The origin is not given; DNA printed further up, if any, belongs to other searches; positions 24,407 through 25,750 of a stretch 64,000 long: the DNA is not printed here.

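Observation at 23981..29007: Tight operon: SAF-domain protein, basic Zn-ribbon mini-protein, SPASM/twitch-like radical SAM, C45 Ntn-hydrolase and two URO-D-like proteins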

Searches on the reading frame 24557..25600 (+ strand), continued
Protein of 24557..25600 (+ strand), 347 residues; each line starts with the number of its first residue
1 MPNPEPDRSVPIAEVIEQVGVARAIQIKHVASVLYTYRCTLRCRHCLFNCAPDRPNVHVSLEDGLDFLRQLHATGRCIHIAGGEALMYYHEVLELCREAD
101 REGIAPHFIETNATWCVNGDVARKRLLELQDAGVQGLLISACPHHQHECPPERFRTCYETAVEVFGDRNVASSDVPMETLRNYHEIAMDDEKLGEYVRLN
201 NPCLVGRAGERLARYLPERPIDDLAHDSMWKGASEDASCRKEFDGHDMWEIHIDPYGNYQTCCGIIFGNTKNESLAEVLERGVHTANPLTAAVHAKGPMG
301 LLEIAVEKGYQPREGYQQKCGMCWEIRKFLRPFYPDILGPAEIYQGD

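Call 15: find_related_loci(query=A1, collection=genome_contigs, flank=10000)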
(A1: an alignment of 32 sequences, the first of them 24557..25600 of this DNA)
Query A1 (347 aa) in genome_contigs; peptide patterns used: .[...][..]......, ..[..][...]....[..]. (x = any residue, [..] = any of these).
111 stretches matched a pattern; 60 encode a relative of the query (tblastn E <= 1e-3); 59 distinct loci.
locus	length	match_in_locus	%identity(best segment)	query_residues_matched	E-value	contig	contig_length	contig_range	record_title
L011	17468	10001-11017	63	9-347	1e-151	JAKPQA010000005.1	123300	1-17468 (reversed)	MAG: Armatimonadota bacterium isolate JPNA_maxbin.160 k141_1400662, whole genome shotgun sequence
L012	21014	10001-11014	55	8-345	8e-133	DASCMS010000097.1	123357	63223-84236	MAG TPA_asm: Candidatus Latescibacterota bacterium isolate Fu_MAG_110 c_000001169453, whole genome shotgun sequence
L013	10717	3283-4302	56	8-347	2e-132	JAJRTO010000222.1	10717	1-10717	MAG: Candidatus Poribacteria bacterium isolate Dive96_bin1.70 k141_2078667, whole genome shotgun sequence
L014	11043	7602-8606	58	12-346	3e-132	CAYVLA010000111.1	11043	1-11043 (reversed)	MAG TPA_asm: Candidatus Hadarchaeota archaeon isolate binchicken_co395_161 genome assembly, contig: NODE_1909_length_110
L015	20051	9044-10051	57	11-347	7e-130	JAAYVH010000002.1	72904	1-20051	MAG: Chthonomonadales bacterium isolate AS27yjCOA_40 604_AS27, whole genome shotgun sequence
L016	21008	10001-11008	55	10-345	6e-130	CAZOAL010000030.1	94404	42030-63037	MAG TPA_asm: uncultured bacterium isolate SRP119689_co1_304 genome assembly, contig: NODE_208_length_94404_cov_27.980901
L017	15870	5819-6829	56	8-344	1e-128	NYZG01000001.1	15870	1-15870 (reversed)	MAG: Candidatus Poribacteria bacterium isolate ARS61 32296, whole genome shotgun sequence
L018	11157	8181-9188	56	11-347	1e-128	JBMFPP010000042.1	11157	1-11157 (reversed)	MAG: Armatimonadota bacterium isolate KM4338-66 NODE_3270_length_11157_cov_3.729598, whole genome shotgun sequence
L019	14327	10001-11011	53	8-344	3e-128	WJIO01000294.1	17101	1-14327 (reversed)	MAG: Candidatus Poribacteria bacterium isolate Bin_402 k141_3202225, whole genome shotgun sequence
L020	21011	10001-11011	54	8-344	1e-127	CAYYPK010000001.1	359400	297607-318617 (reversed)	MAG TPA_asm: uncultured bacterium isolate SRP200020_co5_420 genome assembly, contig: NODE_9_length_359400_cov_5.983300,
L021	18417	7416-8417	55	11-344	7e-126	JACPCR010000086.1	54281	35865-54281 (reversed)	MAG: Planctomycetota bacterium isolate NC_groundwater_288_Ag_S-0.65um_63_14 S6_GD2017_2_S65_scaffold_216, whole genome s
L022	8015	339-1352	53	9-346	3e-125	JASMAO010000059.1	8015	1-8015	MAG: SAR202 cluster bacterium isolate ETNP2_MAG_97 c_000000558538, whole genome shotgun sequence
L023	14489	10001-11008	56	11-347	8e-125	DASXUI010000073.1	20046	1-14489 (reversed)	MAG TPA_asm: Armatimonadota bacterium isolate SMAG_U4714 k141_42368, whole genome shotgun sequence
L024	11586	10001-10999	55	11-344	2e-123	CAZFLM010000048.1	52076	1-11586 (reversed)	MAG TPA_asm: uncultured Chthonomonadaceae bacterium isolate SRP220891_co1_476 genome assembly, contig: NODE_1190_length_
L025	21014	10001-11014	53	9-347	6e-123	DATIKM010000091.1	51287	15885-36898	MAG TPA_asm: Chthonomonadales bacterium isolate SMAG_U15718 k141_65080, whole genome shotgun sequence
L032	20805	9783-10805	50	1-345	3e-112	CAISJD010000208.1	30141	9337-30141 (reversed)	MAG: uncultured Chthonomonas sp. isolate LaPlata-b_bin-0775 genome assembly, contig: bin-0775:208/211, whole genome shot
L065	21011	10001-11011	56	8-344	4e-132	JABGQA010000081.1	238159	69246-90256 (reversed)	MAG: Candidatus Poribacteria bacterium isolate co234_bin45 NODE_45_length_238159_cov_9.350658, whole genome shotgun sequ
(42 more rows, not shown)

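Call 19: search_solved_structures(query=A1, max_evalue=1, show_alignments=2)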
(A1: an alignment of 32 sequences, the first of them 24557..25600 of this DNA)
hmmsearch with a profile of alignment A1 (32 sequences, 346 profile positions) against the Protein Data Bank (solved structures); distinct sequences matched with E-value up to 1: 13.
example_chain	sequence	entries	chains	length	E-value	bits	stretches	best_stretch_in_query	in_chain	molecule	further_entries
8ai1_A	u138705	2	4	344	3.7e-10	42.4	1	30-159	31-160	Putative peptide biosynthesis protein YydG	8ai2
8ai6_A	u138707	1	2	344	3.7e-10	42.4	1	30-159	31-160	Putative peptide biosynthesis protein YydG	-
8ai3_A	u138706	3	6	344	3.8e-10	42.4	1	30-160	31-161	Putative peptide biosynthesis protein YydG | Radical SAM core domain-containing protein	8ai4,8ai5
2a5h_A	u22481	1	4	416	0.11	14.5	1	32-94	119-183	L-lysine 2,3-aminomutase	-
9dfn_A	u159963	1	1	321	0.16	14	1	32-97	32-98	Radical SAM core domain-containing protein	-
7tol_A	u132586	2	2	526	0.2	13.7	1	29-141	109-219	glycerol dibiphytanyl glycerol tetraether - macrocyclic archaeol synthase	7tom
9dfu_A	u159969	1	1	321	0.32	13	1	33-97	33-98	Radical SAM core domain-containing protein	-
6b4c_A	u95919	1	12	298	0.34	12.9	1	34-100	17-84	Viperin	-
7n7i_A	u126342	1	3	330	0.37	12.8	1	34-100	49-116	Viperin-like enzyme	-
9dgw_A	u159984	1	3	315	0.38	12.8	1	34-100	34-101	Radical SAM core domain-containing protein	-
9dfw_A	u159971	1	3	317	0.4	12.7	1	34-100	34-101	Radical SAM core domain-containing protein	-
5k35_A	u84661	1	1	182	0.72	11.9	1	154-210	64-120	Ankyrin-repeat protein B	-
5k34_A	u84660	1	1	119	0.96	11.4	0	159-211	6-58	Ankyrin-repeat protein B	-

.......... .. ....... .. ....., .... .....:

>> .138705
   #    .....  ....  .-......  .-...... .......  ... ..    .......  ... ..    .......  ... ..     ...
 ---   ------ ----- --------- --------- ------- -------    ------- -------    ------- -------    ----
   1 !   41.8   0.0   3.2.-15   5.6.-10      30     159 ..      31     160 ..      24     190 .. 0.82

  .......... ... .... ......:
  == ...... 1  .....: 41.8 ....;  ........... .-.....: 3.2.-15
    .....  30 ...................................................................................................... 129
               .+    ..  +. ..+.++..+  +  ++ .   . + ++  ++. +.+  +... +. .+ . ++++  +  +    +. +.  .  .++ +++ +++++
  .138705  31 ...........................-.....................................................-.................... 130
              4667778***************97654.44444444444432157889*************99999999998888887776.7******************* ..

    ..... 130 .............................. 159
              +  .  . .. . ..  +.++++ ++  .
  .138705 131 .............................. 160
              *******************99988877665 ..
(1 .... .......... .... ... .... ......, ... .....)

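Call 23: find_encoding_contigs(protein=P0003, flank=3000, max_places=2)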
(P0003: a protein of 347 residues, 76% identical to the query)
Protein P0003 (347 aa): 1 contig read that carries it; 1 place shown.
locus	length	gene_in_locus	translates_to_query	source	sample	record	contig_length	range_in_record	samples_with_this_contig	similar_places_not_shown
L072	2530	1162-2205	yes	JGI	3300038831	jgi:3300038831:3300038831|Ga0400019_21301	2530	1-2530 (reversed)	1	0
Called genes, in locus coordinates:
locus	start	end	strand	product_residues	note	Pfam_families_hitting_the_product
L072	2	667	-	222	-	?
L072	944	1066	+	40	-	-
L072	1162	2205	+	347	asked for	PF04055:Radical_SAM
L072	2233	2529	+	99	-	?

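Call 24: find_encoding_contigs(protein=P0004, flank=8000, max_places=2)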
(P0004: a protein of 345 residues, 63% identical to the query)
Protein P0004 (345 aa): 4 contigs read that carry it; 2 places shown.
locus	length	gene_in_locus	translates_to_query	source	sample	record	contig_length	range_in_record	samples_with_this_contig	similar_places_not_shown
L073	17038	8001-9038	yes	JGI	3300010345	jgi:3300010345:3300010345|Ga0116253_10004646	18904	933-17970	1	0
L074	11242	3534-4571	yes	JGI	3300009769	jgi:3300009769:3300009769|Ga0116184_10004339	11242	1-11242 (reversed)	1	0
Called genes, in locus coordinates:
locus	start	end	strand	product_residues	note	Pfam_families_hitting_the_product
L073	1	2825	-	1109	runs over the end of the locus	PF17132:Glyco_hydro_106, PF00754:F5_F8_type_C (weak)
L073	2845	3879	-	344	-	PF06379:RhaT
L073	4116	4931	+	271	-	-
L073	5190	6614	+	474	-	PF02397:Bac_transf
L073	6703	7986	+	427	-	PF00331:Glyco_hydro_10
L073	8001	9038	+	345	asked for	PF04055:Radical_SAM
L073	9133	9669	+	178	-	PF02915:Rubrerythrin, PF09537:DUF2383 (weak), PF13668:Ferritin_2 (weak)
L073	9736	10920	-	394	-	PF01547:SBP_bac_1, PF13416:SBP_bac_8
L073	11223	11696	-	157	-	PF18306:LDcluster4, PF03641:Lysine_decarbox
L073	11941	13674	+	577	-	PF08448:PAS_4, PF12860:PAS_7, PF13188:PAS_8, PF13185:GAF_2, PF00512:HisKA, PF02518:HATPase_c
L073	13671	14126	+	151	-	PF00072:Response_reg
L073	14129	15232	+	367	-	PF00072:Response_reg, PF00512:HisKA, PF02518:HATPase_c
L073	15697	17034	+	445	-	-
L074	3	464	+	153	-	?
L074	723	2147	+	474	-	PF02397:Bac_transf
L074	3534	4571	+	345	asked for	PF04055:Radical_SAM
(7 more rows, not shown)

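Call 29: search_protein_families(library=pfam, proteins=[L020:8935-9954:+, L065:9015-9953:+, L020:6843-9005:+, L020:5563-6792:-, L020:11352-12200:+, L065:11573-12664:+, L001:5692-6996:+, L032:12689-14440:-, L005:2413-3687:+, L072:2233-2529:+], max_evalue=0.001)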
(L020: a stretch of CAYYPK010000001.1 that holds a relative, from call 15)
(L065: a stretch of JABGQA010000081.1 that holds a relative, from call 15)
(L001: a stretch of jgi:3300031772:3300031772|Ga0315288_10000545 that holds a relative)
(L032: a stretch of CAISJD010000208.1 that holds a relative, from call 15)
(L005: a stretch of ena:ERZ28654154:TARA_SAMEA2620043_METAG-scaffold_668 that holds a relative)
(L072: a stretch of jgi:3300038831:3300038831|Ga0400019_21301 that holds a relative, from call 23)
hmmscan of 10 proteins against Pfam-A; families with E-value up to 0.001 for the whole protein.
L020:8935-9954:+ (339 aa): 10 families
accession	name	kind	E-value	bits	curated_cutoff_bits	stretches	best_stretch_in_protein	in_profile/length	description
PF04055.27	Radical_SAM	-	4.5e-19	69.7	29.5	1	141-268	23-155/166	Radical SAM superfamily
PF00037.32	Fer4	-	5.2e-10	39.2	21.1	2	89-107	3-21/24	4Fe-4S binding domain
PF13353.11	Fer4_12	-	2.7e-08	34.6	22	0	55-83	2-30/137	4Fe-4S single cluster domain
PF12838.12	Fer4_7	-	3.3e-07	31.1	27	0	124-145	2-23/52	4Fe-4S dicluster domain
PF13484.11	Fer4_16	-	1.3e-05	26.3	30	0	124-143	2-22/66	4Fe-4S double cluster binding domain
PF13187.11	Fer4_9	-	2.2e-05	24.8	27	1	93-138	1-51/52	4Fe-4S dicluster domain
PF13237.11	Fer4_10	-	3.3e-05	24.2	25.5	1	88-134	3-52/53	4Fe-4S dicluster domain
PF12837.12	Fer4_6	-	5.2e-05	23.4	25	0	120-139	5-24/24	4Fe-4S binding domain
PF14697.11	Fer4_21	-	0.00016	22.2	35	0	118-141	2-28/59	4Fe-4S dicluster domain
PF12797.12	Fer4_2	-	0.00046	20.4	24.5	0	87-105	3-21/22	4Fe-4S binding domain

L065:9015-9953:+ (312 aa): 10 families
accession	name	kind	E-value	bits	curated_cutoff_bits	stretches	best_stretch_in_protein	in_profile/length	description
PF04055.27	Radical_SAM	-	4.5e-17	63.2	29.5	1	37-241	3-155/166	Radical SAM superfamily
PF00037.32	Fer4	-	8.7e-10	38.4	21.1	2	62-80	3-21/24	4Fe-4S binding domain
PF12837.12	Fer4_6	-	3.6e-08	33.4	25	1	93-112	5-24/24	4Fe-4S binding domain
PF13237.11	Fer4_10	-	5.9e-07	29.8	25.5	1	61-107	3-52/53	4Fe-4S dicluster domain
PF13353.11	Fer4_12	-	1.6e-06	28.9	22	0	28-54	2-28/137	4Fe-4S single cluster domain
PF12838.12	Fer4_7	-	3.9e-06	27.7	27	1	97-122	2-27/52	4Fe-4S dicluster domain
PF13187.11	Fer4_9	-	6.9e-06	26.4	27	1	66-111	1-51/52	4Fe-4S dicluster domain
PF13484.11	Fer4_16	-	2.2e-05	25.5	30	1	97-122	2-28/66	4Fe-4S double cluster binding domain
PF12800.12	Fer4_4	-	2.4e-05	24.7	24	0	65-78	2-15/17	4Fe-4S binding domain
PF12797.12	Fer4_2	-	6.8e-05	23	24.5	0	61-78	4-21/22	4Fe-4S binding domain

L020:6843-9005:+ (720 aa): 2 families
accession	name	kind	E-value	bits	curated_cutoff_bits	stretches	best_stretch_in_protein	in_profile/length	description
PF02901.20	PFL-like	-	1.3e-122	411.1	24.3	1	89-582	145-647/647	Pyruvate formate lyase-like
PF01228.26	Gly_radical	-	1.9e-17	64.1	22.2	1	600-701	3-105/106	Glycine radical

L020:5563-6792:- (409 aa): 0 families

L020:11352-12200:+ (282 aa): 2 families
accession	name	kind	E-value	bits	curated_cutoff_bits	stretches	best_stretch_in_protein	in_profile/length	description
PF13385.13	Laminin_G_3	-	1.6e-27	97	27.6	1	102-257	2-151/151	Concanavalin A-like lectin/glucanases superfamily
PF06439.18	3keto-disac_hyd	-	0.00034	21.2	26.8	1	146-216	83-159/187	3-keto-disaccharide hydrolase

L065:11573-12664:+ (363 aa): 2 families
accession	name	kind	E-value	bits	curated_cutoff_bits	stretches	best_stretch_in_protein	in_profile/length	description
PF14885.12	GHL15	-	2e-14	54.6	27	1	90-318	33-271/271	Hypothetical glycosyl hydrolase family 15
PF03537.19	Glyco_hydro_114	-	8.5e-07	28.9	27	1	51-151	13-115/231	Glycoside-hydrolase family GH114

L001:5692-6996:+ (434 aa): 1 family
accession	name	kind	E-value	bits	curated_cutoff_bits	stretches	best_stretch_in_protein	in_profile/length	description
PF00331.26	Glyco_hydro_10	-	2.1e-37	129.4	22.1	1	108-372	47-308/311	Glycosyl hydrolase family 10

L032:12689-14440:- (583 aa): 3 families
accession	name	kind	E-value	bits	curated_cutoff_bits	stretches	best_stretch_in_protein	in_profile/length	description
PF00664.28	ABC_membrane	-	2.1e-43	149.4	28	1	19-289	2-274/274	ABC transporter transmembrane region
PF00005.33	ABC_tran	-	9.6e-28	97.9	25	1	353-502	1-137/137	ABC transporter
PF20703.3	nSTAND1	-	0.00076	19.6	27.1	0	359-401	29-73/379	Novel STAND NTPase 1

L005:2413-3687:+ (424 aa): 1 family
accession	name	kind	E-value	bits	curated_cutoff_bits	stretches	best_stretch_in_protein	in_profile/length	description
PF04055.27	Radical_SAM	-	5.4e-11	43.4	29.5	1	159-350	2-165/166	Radical SAM superfamily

L072:2233-2529:+ (99 aa): 1 family
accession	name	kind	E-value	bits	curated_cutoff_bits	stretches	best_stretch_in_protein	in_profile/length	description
PF00215.30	OMPdecase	-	4.3e-21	76.3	27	1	4-98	2-96/221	Orotidine 5'-phosphate decarboxylase / HUMPS family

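Call 30: predict_structure(alignment_id=A1)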
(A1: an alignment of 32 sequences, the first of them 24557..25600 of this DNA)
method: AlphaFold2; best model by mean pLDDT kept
length: 347 residues; sequences in the alignment: 32
mean_pLDDT: 94.0   pTM: 0.92
mean pLDDT of the five models: 94.0, 93.8, 93.7, 93.5, 92.9
residues with pLDDT >= 90: 303; 70-90: 37; 50-70: 6; < 50: 1
segments of 3 or more residues with pLDDT < 50: none
pLDDT, mean of each block of 10 residues (from residue 1): 79 97 96 97 93 95 99 97 95 99 98 95 98 97 90 96 98 94 95 96 92 95 85 81 91 97 93 96 93 94 98 95 96 92 81
secondary structure, 60 per line:
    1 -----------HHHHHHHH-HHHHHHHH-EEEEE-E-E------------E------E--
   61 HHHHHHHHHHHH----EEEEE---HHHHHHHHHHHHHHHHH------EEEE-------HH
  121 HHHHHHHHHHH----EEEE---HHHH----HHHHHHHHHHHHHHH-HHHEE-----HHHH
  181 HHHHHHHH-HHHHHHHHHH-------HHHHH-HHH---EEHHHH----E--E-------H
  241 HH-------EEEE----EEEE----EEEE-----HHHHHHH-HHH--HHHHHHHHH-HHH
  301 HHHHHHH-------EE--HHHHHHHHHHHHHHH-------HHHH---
elements in order: H12-19 H21-28 E30-34 H61-72 E77-81 H85-101 E108-111 H119-131 E136-139 H143-146 H151-165 H177-188 H190-199 H207-211 H221-224 E250-253 E258-261 E266-269 H275-281 H288-296 H298-307 H319-333 H341-344

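Call 32: fold_search(model_id=the predicted structure, library=pdb)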
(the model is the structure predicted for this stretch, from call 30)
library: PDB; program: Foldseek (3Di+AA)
matches with E <= 10: 1734; with E <= 0.001: 19
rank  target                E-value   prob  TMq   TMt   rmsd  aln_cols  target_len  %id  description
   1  8ai1_A                7.4e-10  1.00  0.54  0.58   8.1       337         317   17  Crystal structure of radical SAM epimerase EpeE from Bacillus subtilis with [4Fe-4S] clusters and S-adenosyl-L-homocys (released 2024-01-10)
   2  8ai6_A                8.2e-10  1.00  0.57  0.61   6.8       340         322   15  Crystal structure of radical SAM epimerase EpeE D210A mutant from Bacillus subtilis with [4Fe-4S] clusters, S-adenosyl (released 2024-01-10)
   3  8ai6_B                8.2e-10  1.00  0.55  0.58   7.1       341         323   16  Crystal structure of radical SAM epimerase EpeE D210A mutant from Bacillus subtilis with [4Fe-4S] clusters, S-adenosyl (released 2024-01-10)
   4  8ai3_B                9.2e-10  1.00  0.57  0.60   6.9       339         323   16  Crystal structure of radical SAM epimerase EpeE C223A mutant from Bacillus subtilis with [4Fe-4S] clusters and S-adeno (released 2024-01-10)
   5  8ai2_B                9.2e-10  1.00  0.56  0.59   6.9       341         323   16  Crystal structure of radical SAM epimerase EpeE from Bacillus subtilis with [4Fe-4S] clusters, S-adenosyl-L-homocystei (released 2024-01-10)
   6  8ai3_A                1.1e-09  1.00  0.54  0.59   7.1       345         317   16  Crystal structure of radical SAM epimerase EpeE C223A mutant from Bacillus subtilis with [4Fe-4S] clusters and S-adeno (released 2024-01-10)
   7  8ai4_B                1.4e-09  1.00  0.53  0.56   8.0       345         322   16  Crystal structure of radical SAM epimerase EpeE C223A mutant from Bacillus subtilis with [4Fe-4S] clusters, S-adenosyl (released 2024-01-10)
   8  8ai1_B                1.9e-09  1.00  0.55  0.59   7.1       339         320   16  Crystal structure of radical SAM epimerase EpeE from Bacillus subtilis with [4Fe-4S] clusters and S-adenosyl-L-homocys (released 2024-01-10)
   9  8ai4_A                5.3e-09  1.00  0.57  0.62   6.6       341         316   16  Crystal structure of radical SAM epimerase EpeE C223A mutant from Bacillus subtilis with [4Fe-4S] clusters, S-adenosyl (released 2024-01-10)
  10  4m7t                  3.9e-05  1.00  0.42  0.56   5.6       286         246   14  Crystal structure of BtrN in complex with AdoMet and 2-DOIA (released 2013-10-02)
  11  6efn                  1.5e-04  1.00  0.35  0.32  11.9       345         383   15  Structure of a RiPP maturase, SkfB (released 2018-10-24)
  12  3cix                  3.1e-04  1.00  0.33  0.33   7.5       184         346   18  X-RAY structure of the [FeFe]-hydrogenase maturase HydE from thermotoga maritima in complex with thiocyanate (released 2008-04-08)
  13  8qmk                  3.3e-04  1.00  0.32  0.31  11.6       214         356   18  Enzymatically-produced complex-B bound TmHydE structure (released 2023-11-22)
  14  5ff2                  4.8e-04  1.00  0.33  0.33   9.1       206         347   17  HydE from T. maritima in complex with (2R,4R)-TDA (released 2016-04-06)
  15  5fep                  5.7e-04  1.00  0.33  0.33   9.1       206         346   16  HydE from T. maritima in complex with (2R,4R)-MeTDA (released 2016-04-06)
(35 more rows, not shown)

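Call 45: search_protein_families(library=pfam, alignment_id=A3, max_evalue=0.00001)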
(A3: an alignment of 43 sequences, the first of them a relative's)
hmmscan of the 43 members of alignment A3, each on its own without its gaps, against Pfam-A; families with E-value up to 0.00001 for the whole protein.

A. member 1, L015:7047-9032:+ (661 aa): 1 family
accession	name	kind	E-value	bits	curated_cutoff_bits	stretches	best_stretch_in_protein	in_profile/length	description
PF00753.33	Lactamase_B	-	1.2e-17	65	22.7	2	318-456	11-155/196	Metallo-beta-lactamase superfamily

B. families by the number of members that match (of 43 scanned): 46 families (the first 25 are shown)
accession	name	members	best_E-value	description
PF00753.33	Lactamase_B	3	1.2e-17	Metallo-beta-lactamase superfamily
PF01839.29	FG-GAP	3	6.6e-10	FG-GAP repeat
PF00331.26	Glyco_hydro_10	2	1.7e-40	Glycosyl hydrolase family 10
PF08305.17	NPCBM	2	2.6e-30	NPCBM/NEW2 domain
PF02065.24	Melibiase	2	1.1e-26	Melibiase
PF04055.27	Radical_SAM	2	2.8e-18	Radical SAM superfamily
PF01055.32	Glyco_hydro_31_2nd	2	5.7e-11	Glycosyl hydrolases family 31 TIM-barrel domain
PF00037.32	Fer4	2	8.7e-10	4Fe-4S binding domain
PF16874.11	Glyco_hydro_36C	2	3.2e-08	Glycosyl hydrolase family 36 C-terminal domain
PF12838.12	Fer4_7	2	4.8e-07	4Fe-4S dicluster domain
PF13353.11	Fer4_12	2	6e-07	4Fe-4S single cluster domain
PF13187.11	Fer4_9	2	4e-06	4Fe-4S dicluster domain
PF02901.20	PFL-like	1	2.1e-112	Pyruvate formate lyase-like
PF01041.23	DegT_DnrJ_EryC1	1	7e-74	DegT/DnrJ/EryC1/StrS aminotransferase family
PF02800.25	Gp_dh_C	1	3.8e-69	Glyceraldehyde 3-phosphate dehydrogenase, C-terminal domain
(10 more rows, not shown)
